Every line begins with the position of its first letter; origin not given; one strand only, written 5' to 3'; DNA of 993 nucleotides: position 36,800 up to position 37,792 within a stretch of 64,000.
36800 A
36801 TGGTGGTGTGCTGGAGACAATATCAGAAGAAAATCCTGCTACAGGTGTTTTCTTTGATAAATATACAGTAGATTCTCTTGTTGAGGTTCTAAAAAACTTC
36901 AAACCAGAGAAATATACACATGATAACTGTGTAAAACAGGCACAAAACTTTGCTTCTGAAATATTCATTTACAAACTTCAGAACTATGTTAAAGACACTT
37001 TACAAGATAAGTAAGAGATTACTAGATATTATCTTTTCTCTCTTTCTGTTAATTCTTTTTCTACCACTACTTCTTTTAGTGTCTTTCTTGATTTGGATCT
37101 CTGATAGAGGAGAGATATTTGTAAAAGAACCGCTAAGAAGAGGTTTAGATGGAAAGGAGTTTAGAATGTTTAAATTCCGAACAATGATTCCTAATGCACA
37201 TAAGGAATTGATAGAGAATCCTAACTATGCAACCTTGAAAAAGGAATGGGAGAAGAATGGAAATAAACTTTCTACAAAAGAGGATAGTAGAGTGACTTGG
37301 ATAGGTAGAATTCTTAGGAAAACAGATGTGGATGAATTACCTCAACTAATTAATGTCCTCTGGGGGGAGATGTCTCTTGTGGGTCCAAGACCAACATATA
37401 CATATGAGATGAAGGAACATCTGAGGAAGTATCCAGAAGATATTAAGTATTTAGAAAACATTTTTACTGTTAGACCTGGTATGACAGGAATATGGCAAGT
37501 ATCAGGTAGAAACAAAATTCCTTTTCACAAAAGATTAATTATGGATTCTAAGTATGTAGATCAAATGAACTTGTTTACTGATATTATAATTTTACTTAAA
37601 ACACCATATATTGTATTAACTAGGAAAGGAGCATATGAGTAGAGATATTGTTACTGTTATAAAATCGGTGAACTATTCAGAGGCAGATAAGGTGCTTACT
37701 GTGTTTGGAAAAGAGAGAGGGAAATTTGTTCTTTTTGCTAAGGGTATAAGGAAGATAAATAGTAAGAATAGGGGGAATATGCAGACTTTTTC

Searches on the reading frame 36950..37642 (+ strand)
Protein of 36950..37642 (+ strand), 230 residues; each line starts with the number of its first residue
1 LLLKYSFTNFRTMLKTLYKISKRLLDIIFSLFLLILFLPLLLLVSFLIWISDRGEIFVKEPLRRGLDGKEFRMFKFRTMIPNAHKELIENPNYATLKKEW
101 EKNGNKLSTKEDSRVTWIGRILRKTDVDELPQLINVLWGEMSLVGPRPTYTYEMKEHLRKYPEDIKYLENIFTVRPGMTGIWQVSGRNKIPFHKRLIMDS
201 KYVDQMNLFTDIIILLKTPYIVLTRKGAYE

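Call 35: search_protein_families(library=pfam, proteins=[window:36950-37642:+], max_evalue=0.00001)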
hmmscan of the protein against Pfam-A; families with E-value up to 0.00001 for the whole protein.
window:36950-37642:+ (230 aa): 1 family
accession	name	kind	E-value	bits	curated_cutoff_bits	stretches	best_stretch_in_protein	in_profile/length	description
PF02397.22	Bac_transf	-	8.2e-58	195.3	27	1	22-223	1-178/179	Bacterial sugar transferase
